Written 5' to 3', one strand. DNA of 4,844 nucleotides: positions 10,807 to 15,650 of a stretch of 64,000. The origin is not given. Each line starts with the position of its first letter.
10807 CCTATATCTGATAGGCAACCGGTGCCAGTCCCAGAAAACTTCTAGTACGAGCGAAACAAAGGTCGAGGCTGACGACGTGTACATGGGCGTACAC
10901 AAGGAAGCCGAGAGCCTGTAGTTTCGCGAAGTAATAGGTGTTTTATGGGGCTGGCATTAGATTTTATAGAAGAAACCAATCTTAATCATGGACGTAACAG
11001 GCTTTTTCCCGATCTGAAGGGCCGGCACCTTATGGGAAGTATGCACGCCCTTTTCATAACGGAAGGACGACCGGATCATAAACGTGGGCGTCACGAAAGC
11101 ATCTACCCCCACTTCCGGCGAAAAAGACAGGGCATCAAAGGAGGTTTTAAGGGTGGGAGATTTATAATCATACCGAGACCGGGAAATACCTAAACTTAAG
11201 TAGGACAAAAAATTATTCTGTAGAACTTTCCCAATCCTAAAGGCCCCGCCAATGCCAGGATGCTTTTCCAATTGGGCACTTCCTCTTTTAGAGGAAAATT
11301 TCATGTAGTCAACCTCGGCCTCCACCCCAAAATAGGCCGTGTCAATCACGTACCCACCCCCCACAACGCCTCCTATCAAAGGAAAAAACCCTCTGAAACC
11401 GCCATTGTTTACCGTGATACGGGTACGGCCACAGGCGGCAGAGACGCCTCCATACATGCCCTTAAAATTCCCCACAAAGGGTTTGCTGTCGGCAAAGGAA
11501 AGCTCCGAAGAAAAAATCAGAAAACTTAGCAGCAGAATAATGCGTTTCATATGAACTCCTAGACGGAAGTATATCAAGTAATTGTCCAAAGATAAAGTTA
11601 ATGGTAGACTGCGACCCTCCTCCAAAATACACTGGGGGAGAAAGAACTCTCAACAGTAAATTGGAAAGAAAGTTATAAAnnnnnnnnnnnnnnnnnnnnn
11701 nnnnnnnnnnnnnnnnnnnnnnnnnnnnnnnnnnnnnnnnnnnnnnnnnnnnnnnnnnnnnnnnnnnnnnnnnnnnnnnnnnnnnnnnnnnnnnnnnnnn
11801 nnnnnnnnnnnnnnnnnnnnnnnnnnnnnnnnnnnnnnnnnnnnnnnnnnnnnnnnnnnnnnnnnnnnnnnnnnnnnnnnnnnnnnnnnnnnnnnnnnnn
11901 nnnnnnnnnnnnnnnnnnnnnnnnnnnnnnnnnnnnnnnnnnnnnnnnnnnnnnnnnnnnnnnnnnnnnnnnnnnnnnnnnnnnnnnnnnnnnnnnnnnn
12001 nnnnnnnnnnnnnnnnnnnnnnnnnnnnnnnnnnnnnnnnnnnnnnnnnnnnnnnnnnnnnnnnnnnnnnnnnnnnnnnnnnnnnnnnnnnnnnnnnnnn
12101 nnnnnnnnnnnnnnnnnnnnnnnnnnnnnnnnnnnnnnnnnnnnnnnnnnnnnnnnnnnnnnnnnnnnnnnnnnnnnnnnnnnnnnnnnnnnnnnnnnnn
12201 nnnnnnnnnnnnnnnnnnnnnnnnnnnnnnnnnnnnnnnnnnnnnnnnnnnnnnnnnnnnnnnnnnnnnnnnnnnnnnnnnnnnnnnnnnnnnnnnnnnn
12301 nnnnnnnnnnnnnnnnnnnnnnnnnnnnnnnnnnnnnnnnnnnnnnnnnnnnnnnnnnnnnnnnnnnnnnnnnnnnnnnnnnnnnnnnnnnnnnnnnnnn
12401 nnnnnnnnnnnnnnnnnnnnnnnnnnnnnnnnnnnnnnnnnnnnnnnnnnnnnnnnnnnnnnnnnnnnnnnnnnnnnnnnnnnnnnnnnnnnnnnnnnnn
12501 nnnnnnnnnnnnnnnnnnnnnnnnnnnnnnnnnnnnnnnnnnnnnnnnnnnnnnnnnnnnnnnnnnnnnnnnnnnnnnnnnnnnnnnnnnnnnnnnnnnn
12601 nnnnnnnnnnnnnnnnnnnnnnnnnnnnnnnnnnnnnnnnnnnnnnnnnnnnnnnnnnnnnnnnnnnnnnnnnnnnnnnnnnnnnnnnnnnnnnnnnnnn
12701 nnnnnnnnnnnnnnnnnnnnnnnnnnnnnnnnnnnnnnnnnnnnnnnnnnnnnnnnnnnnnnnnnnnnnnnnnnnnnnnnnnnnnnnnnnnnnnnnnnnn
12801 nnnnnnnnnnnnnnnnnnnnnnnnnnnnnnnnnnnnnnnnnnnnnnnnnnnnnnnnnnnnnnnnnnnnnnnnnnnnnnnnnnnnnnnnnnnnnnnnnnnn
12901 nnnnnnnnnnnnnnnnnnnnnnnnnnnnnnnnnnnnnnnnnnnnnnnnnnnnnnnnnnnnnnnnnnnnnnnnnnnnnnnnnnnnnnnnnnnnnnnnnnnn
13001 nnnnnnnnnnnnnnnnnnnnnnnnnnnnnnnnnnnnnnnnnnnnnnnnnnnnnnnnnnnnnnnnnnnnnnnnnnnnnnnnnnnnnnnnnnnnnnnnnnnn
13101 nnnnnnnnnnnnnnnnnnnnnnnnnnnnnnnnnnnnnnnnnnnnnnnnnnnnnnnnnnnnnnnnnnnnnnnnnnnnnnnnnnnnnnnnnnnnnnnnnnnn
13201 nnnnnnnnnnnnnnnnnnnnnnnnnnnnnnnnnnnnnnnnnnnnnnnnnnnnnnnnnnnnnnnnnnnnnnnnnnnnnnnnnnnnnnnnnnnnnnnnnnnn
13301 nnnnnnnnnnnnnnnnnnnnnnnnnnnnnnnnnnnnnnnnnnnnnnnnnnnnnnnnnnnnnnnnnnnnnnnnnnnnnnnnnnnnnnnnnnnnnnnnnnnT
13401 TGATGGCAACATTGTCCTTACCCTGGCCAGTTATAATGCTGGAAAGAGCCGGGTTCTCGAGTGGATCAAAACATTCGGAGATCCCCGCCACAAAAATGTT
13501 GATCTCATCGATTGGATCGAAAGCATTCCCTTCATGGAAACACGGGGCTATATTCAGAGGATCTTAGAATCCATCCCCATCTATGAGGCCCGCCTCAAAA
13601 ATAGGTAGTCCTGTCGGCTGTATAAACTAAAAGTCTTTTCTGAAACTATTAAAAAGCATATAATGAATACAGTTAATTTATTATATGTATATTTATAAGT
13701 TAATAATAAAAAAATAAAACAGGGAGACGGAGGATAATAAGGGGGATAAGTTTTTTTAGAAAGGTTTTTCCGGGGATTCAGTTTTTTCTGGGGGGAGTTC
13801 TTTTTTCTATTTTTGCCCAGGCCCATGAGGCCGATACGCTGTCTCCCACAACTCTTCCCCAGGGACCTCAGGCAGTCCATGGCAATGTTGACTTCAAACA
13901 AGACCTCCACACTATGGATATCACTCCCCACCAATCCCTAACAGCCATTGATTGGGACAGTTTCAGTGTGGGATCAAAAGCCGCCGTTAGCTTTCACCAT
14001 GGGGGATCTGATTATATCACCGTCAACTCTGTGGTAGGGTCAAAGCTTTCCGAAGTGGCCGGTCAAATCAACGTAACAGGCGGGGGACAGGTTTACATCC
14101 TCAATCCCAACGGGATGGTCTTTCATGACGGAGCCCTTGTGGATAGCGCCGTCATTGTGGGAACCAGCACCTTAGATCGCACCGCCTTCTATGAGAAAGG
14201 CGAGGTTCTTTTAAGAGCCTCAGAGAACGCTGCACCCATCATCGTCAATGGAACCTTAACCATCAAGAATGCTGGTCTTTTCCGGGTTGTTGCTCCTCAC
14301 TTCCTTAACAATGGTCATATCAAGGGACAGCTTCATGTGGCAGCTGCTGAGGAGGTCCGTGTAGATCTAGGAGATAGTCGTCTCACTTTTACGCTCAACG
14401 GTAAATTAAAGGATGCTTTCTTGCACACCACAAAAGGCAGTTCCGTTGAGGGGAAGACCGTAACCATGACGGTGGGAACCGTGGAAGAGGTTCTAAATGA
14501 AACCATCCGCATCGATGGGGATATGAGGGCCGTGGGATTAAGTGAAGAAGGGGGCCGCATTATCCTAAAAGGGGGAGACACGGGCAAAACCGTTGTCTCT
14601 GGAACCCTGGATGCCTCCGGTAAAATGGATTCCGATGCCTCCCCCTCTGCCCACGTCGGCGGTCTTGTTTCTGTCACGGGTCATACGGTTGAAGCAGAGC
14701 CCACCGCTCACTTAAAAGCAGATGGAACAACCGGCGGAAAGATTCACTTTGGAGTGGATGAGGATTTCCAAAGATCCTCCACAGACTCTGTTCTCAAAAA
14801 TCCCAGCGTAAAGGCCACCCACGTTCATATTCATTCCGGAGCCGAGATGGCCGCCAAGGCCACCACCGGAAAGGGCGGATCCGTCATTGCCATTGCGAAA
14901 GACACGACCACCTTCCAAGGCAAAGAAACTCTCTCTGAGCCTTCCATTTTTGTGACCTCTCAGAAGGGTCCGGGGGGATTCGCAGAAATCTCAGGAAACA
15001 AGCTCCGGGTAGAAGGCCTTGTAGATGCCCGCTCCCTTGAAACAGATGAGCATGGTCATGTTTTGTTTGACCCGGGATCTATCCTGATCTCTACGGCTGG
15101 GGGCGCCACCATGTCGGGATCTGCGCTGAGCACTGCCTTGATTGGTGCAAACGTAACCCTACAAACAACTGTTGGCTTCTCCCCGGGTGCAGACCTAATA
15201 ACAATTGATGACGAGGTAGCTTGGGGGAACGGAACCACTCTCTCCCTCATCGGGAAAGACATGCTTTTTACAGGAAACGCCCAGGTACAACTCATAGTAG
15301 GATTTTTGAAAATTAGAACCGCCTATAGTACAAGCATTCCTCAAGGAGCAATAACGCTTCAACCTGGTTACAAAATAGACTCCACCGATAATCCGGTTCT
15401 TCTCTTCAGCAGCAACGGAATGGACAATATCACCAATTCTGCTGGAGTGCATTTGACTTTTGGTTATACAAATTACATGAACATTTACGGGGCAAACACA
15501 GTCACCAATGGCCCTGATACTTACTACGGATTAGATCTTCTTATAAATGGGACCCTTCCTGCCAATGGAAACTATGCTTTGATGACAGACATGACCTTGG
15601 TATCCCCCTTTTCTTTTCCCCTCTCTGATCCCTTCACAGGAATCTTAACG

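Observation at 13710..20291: Orphan giant TpsA/FhaB-type exoprotein with an unusual repeat body and no adjacent TpsB transporter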

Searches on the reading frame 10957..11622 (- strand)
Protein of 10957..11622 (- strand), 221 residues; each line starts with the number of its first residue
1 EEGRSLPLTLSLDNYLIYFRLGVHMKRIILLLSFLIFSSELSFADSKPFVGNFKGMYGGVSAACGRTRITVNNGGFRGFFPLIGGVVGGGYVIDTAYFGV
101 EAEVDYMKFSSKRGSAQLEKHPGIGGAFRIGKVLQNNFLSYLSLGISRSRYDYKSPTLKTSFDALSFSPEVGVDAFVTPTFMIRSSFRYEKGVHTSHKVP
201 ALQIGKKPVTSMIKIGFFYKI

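Call 10: search_protein_families(library=pfam, proteins=[window:10957-11622:-], max_evalue=0.001)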
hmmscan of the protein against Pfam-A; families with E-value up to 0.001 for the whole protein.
window:10957-11622:- (221 aa): 1 family
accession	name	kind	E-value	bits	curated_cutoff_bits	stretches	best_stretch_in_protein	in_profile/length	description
PF13505.12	OMP_b-brl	-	2.4e-11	44.6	28.7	1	30-219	2-173/175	Outer membrane protein beta-barrel domain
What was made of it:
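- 10957..11625 (-): Small outer-membrane beta-barrel protein (OMP_b-brl, 221 aa). It is syntenic and is not a TpsB. Call 10.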

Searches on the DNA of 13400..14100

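Call 74: search_rna_families(source=window, start=13400, end=14100, threshold=evalue, max_evalue=1)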
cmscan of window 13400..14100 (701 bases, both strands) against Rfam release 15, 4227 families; matches with E-value up to 1: 0.
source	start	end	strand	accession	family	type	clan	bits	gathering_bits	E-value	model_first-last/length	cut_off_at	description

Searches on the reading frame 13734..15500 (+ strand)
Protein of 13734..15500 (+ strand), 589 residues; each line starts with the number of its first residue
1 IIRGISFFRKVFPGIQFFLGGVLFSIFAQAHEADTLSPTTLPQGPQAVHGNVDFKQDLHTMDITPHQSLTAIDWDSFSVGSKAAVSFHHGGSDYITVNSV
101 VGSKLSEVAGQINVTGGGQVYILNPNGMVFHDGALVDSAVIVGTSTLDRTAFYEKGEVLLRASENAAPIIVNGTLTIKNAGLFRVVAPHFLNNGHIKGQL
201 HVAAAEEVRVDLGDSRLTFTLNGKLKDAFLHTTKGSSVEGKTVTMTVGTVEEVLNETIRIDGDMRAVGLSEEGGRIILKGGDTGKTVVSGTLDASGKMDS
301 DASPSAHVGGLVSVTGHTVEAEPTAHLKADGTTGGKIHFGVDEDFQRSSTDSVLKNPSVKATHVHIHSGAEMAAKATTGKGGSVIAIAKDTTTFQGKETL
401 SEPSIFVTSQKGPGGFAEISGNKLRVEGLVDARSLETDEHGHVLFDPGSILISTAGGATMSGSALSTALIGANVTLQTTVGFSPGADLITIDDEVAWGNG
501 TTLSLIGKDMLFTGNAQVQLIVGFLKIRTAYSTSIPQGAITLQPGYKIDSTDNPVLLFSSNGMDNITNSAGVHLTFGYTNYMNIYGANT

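Call 24: search_solved_structures(query=window:13734-15500:+, max_evalue=1, show_alignments=2)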
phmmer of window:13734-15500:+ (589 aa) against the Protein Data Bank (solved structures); distinct sequences matched with E-value up to 1: 4.
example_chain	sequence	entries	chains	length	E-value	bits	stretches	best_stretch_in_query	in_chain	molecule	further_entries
8cpk_A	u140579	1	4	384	2.6e-21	79.1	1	42-397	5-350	EtpA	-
4i84_A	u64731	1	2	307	3.2e-13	52.4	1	40-283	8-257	Heme/hemopexin-binding protein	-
4rm6_A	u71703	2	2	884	4e-13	52.1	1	40-284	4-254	Heme/hemopexin-binding protein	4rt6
2oqa_A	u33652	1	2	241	0.25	13.2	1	126-214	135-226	Luffaculin 1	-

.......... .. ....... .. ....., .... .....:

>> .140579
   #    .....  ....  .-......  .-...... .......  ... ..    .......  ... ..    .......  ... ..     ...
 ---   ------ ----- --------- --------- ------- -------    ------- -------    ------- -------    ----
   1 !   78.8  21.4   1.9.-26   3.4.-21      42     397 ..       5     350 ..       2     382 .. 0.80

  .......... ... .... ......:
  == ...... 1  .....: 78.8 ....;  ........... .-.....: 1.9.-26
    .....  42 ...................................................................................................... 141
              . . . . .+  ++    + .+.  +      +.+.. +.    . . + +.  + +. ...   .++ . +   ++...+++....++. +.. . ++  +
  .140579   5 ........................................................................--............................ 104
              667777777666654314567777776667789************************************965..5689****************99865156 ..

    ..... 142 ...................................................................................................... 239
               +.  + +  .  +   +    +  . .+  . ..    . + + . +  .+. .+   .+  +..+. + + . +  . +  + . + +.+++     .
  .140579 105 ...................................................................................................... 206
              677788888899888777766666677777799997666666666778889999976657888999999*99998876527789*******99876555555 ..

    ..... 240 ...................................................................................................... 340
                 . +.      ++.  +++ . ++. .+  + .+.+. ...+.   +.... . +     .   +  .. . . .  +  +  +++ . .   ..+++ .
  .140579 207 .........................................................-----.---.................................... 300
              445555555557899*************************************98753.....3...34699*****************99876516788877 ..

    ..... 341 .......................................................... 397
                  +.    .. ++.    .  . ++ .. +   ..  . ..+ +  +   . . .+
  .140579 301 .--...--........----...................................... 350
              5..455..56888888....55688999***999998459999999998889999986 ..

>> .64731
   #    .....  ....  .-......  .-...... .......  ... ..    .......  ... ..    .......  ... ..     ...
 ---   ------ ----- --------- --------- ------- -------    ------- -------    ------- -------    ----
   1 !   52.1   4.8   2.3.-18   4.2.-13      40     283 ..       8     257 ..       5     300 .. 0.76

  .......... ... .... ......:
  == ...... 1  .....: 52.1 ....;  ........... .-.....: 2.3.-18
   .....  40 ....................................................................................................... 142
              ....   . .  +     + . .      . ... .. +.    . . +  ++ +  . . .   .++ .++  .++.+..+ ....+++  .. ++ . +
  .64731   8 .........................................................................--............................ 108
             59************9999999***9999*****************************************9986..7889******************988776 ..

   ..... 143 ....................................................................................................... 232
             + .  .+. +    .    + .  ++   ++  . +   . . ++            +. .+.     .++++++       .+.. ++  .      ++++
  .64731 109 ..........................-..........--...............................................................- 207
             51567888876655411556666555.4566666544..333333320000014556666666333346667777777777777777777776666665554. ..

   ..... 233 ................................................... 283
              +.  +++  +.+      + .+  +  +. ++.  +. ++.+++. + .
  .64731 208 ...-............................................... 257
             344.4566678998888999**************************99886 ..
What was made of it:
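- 13851..14633 (+): TPS (two-partner secretion) domain, aa about 40-300, with the NPNG motif at aa 124. Sequence matches to EtpA 8cpk at 2.6e-21 and to HxuA (call 24).
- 14634..15413 (+): Beta-helix extension, aa 301-560. It includes the family-wide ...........FDPG module. The EtpA alignment continues to aa 397 (call 24).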
